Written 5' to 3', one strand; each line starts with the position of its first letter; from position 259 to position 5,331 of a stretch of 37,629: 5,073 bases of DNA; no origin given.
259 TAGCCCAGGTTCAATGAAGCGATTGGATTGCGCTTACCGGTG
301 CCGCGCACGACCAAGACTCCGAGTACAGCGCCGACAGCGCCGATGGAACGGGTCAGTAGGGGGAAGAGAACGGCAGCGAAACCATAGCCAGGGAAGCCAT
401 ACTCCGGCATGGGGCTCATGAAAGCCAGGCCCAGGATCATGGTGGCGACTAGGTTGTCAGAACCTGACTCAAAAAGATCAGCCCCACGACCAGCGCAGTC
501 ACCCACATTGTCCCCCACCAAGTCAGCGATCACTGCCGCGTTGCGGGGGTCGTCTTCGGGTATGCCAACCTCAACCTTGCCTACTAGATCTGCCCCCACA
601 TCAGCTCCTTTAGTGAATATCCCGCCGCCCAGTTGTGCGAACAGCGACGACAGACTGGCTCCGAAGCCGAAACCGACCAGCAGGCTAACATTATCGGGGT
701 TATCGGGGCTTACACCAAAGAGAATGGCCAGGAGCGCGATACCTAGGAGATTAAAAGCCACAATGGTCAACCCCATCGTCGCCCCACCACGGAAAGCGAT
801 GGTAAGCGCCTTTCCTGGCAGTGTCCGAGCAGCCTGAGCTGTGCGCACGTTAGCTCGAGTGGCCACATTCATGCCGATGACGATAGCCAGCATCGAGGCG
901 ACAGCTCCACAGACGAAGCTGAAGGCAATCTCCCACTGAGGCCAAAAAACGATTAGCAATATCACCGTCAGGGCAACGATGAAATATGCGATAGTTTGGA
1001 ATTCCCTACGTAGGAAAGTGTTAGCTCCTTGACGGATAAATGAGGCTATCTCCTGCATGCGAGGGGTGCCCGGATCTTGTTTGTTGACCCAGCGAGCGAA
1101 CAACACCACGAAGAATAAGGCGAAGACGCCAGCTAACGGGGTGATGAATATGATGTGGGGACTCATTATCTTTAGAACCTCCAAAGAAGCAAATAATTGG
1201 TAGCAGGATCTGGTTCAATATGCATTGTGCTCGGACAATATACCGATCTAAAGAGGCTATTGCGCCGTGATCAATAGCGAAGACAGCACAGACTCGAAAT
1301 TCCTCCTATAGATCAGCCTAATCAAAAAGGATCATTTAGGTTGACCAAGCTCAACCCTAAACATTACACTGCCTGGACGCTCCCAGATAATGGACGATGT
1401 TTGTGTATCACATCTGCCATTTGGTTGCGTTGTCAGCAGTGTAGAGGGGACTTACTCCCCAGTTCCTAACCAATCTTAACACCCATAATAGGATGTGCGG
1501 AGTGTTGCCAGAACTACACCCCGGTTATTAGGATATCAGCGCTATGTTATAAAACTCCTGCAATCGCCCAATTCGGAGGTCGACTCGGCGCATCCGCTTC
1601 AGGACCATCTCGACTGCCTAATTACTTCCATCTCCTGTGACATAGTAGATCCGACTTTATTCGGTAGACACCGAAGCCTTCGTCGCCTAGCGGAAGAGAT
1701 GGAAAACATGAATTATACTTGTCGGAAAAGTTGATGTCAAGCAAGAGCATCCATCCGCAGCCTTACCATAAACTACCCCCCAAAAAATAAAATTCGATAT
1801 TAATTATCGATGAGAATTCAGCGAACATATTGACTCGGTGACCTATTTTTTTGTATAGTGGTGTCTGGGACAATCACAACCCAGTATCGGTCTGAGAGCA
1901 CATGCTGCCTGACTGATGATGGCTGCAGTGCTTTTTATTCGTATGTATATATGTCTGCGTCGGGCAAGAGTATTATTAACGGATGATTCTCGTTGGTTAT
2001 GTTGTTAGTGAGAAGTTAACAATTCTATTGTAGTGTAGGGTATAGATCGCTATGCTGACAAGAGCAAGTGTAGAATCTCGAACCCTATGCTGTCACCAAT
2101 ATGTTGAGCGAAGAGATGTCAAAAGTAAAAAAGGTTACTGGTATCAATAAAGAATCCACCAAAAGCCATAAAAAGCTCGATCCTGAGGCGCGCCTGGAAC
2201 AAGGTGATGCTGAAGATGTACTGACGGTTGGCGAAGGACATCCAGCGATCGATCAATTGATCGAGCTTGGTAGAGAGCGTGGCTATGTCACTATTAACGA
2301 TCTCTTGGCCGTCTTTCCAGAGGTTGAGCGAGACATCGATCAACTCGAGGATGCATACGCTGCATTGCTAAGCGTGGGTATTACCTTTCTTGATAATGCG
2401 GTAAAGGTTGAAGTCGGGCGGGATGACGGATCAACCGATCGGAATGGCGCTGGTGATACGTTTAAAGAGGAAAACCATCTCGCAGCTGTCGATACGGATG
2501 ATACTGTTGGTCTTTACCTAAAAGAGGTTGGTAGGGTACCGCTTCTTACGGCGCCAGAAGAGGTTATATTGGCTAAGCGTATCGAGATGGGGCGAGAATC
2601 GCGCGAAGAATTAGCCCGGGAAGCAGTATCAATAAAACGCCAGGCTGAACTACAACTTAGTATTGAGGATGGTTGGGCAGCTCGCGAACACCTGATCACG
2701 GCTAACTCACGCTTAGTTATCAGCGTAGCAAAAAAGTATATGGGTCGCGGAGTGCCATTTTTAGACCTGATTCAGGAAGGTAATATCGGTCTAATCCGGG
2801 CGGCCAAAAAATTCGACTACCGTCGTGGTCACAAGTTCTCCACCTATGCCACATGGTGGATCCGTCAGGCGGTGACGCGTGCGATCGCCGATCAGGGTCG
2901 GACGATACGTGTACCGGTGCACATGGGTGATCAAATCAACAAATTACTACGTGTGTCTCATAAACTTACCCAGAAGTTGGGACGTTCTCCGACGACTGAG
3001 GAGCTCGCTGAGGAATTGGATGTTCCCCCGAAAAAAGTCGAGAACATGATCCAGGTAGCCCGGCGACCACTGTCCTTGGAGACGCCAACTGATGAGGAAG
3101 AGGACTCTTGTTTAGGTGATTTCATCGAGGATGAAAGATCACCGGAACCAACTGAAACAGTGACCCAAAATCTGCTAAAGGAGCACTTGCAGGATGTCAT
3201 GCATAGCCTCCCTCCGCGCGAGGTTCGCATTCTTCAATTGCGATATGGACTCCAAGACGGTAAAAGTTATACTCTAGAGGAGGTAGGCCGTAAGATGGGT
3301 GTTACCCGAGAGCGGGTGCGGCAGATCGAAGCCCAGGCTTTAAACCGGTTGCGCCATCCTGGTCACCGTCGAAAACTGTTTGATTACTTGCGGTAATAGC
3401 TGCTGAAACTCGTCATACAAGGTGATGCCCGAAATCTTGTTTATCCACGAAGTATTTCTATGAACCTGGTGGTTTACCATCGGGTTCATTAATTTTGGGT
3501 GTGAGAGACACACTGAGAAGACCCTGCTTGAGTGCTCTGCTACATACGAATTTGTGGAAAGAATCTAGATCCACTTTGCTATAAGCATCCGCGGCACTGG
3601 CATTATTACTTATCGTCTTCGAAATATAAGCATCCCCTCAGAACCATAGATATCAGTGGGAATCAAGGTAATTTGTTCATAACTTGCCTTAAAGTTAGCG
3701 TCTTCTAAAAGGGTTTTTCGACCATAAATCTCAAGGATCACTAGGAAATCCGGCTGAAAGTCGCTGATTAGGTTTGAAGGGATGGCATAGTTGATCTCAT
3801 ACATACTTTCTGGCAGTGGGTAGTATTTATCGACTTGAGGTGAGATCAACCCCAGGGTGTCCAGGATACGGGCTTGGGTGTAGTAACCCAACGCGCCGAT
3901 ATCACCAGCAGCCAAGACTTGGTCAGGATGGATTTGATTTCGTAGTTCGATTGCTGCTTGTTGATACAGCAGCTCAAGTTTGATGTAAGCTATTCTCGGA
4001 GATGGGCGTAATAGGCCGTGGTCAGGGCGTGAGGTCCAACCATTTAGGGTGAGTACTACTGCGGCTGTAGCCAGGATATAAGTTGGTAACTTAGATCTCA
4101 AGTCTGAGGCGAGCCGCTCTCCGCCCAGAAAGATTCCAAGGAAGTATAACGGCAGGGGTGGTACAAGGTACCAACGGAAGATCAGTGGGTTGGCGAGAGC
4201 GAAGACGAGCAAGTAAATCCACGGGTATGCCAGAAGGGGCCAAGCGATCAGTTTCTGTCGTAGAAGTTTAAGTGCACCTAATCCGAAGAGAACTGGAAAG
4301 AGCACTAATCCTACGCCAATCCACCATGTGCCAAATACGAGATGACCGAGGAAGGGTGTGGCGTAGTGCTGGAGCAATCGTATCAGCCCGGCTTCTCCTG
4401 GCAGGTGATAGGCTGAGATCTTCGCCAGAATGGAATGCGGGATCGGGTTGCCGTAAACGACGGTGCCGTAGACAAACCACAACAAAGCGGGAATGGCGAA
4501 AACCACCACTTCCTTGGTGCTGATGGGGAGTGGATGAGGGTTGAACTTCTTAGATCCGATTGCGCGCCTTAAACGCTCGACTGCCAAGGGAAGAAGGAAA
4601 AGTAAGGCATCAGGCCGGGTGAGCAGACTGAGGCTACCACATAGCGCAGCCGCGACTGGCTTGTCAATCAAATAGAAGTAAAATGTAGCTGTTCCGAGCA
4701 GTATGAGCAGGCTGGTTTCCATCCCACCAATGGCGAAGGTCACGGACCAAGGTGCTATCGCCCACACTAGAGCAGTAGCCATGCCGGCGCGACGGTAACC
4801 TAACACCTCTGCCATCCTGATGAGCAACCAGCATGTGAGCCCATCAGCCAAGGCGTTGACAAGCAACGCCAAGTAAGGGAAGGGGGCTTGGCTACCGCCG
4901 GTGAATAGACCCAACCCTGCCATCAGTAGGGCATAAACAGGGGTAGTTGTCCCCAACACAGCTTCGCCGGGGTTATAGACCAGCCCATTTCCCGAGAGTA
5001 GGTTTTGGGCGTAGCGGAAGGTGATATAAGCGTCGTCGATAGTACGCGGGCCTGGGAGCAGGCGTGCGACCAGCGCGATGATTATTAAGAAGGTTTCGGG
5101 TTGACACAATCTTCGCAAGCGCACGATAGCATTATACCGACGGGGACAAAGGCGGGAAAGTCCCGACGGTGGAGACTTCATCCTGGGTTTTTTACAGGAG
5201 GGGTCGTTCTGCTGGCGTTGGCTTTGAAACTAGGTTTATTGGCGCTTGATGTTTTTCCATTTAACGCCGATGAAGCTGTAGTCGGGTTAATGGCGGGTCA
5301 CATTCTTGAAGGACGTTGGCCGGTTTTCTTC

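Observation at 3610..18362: Nine back-to-back GT-C-like membrane proteins with no partner enzymes: candidate extracytoplasmic glycan-building system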

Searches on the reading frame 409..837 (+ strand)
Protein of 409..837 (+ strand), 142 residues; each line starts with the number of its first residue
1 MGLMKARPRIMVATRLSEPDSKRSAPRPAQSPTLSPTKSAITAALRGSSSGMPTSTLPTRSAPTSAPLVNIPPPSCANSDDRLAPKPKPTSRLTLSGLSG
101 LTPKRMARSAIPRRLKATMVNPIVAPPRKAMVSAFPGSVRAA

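Call 4: search_protein_families(library=pfam, proteins=[window:409-837:+], max_evalue=0.01)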
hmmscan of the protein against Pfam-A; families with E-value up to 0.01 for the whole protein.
window:409-837:+ (142 aa): 0 families

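Call 64: search_protein_families(library=ncbifam, proteins=[window:409-837:+], max_evalue=0.001)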
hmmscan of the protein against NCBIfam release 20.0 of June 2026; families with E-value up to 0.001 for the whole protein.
window:409-837:+ (142 aa): 0 families

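Call 75: find_encoding_contigs(protein=window:409-837:+, flank=10000, max_places=2)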
Protein window:409-837:+ (142 aa): no gene with exactly this product is on record in the collection.

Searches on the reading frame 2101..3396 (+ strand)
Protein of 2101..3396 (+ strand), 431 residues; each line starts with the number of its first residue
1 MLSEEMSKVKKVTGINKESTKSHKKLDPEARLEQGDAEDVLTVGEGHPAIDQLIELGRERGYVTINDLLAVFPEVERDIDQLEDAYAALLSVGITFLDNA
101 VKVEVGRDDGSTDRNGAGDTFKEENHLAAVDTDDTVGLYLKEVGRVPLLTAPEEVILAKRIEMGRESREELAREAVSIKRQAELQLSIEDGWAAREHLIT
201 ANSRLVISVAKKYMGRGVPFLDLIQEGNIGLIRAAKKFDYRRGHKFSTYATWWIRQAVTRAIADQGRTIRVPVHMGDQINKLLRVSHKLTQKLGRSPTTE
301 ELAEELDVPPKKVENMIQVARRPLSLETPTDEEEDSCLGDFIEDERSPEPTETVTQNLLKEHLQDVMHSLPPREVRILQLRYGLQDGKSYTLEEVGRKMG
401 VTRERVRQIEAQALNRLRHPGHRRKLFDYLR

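Call 4: search_protein_families(library=pfam, proteins=[window:2101-3396:+], max_evalue=0.01)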
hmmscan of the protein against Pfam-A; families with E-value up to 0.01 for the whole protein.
window:2101-3396:+ (431 aa): 7 families
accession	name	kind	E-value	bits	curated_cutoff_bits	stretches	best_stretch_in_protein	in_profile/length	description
PF04539.22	Sigma70_r3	-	1.1e-26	93.2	25.3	1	278-352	2-76/78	Sigma-70 region 3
PF04542.20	Sigma70_r2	-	2e-23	82.4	24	1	198-268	1-71/71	Sigma-70 region 2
PF04545.22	Sigma70_r4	-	4.1e-20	71.5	24.1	1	367-419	2-50/50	Sigma-70, region 4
PF00140.25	Sigma70_r1_2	-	2.4e-14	53.4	22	1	134-166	1-33/34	Sigma-70 factor, region 1.2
PF03979.19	Sigma70_r1_1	-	9.3e-11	42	22.5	1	49-108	6-64/81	Sigma-70 factor, region 1.1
PF08281.18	Sigma70_r4_2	-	4.3e-05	23.5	25.7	0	298-322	28-52/54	Sigma-70, region 4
PF21531.3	Rv2175c_wHTH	-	0.009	16.4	27.1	0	386-409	12-35/57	DNA-binding protein Rv2175c, wHTH domain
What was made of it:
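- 2101..3396 (+): Context: primary-type sigma-70 gene, the conserved upstream anchor of the cluster, followed by a 13-bp-stem hairpin at 3460-3489. Pfam regions 1.1 to 4 (call 4).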

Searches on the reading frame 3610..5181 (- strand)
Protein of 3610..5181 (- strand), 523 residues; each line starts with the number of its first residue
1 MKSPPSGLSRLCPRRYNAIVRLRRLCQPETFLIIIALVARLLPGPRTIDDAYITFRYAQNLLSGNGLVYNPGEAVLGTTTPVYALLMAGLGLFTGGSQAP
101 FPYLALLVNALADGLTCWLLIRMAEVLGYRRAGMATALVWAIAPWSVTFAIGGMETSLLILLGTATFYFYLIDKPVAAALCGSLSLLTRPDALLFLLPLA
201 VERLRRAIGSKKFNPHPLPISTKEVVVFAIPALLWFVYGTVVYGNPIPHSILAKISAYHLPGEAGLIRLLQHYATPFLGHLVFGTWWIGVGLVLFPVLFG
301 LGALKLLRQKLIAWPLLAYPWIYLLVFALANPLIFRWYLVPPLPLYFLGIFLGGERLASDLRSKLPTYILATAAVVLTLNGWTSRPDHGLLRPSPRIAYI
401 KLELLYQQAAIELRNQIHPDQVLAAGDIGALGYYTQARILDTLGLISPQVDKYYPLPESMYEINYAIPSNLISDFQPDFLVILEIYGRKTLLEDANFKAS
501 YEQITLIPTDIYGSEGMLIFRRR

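Call 3: search_protein_families(library=pfam, proteins=[window:3610-5181:-], max_evalue=0.01)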
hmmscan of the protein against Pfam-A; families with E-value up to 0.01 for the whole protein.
window:3610-5181:- (523 aa): 0 families

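Call 7: search_protein_families(library=ncbifam, proteins=[window:3610-5181:-], max_evalue=0.1)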
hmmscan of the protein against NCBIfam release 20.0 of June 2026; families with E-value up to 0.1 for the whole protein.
window:3610-5181:- (523 aa): 2 families
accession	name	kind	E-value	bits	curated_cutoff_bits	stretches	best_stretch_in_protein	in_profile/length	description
NF046093.1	AZOBR_p60025_fam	subfamily_domain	7.5e-08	31.9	150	1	91-206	102-214/232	AZOBR_p60025 family cell surface glycopolymer formation protein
NF041481.1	beta_arabfuran_tase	equivalog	1.1e-05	23.8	1050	1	48-160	28-145/633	terminal beta-(1->2)-arabinofuranosyltransferase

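Call 9: search_solved_structures(query=window:3610-5181:-, max_evalue=1)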
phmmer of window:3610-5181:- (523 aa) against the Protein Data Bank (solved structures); distinct sequences matched with E-value up to 1: 1.
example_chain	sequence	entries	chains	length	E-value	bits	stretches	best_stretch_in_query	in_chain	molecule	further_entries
9dlf_C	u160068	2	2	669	2.7e-05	26.1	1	48-161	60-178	Arabinosyltransferase AftB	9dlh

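Call 81: search_solved_structures(query=A6, max_evalue=1, show_alignments=1)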
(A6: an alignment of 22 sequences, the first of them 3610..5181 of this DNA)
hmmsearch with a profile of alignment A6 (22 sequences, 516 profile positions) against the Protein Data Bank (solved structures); distinct sequences matched with E-value up to 1: 5.
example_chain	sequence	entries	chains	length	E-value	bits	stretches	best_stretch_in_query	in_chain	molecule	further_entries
9dlf_C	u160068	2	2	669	8.9e-10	40.9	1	33-244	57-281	Arabinosyltransferase AftB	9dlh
23gf_B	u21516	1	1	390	3.5e-05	25.8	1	88-197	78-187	GPI mannosyltransferase 1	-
23gx_B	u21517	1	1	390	3.8e-05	25.7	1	88-197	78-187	GPI mannosyltransferase 1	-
9wno_A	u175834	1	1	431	0.064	15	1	87-327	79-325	GPI mannosyltransferase 1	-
7qld_B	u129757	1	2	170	0.99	11.1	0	75-159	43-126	S-layer protein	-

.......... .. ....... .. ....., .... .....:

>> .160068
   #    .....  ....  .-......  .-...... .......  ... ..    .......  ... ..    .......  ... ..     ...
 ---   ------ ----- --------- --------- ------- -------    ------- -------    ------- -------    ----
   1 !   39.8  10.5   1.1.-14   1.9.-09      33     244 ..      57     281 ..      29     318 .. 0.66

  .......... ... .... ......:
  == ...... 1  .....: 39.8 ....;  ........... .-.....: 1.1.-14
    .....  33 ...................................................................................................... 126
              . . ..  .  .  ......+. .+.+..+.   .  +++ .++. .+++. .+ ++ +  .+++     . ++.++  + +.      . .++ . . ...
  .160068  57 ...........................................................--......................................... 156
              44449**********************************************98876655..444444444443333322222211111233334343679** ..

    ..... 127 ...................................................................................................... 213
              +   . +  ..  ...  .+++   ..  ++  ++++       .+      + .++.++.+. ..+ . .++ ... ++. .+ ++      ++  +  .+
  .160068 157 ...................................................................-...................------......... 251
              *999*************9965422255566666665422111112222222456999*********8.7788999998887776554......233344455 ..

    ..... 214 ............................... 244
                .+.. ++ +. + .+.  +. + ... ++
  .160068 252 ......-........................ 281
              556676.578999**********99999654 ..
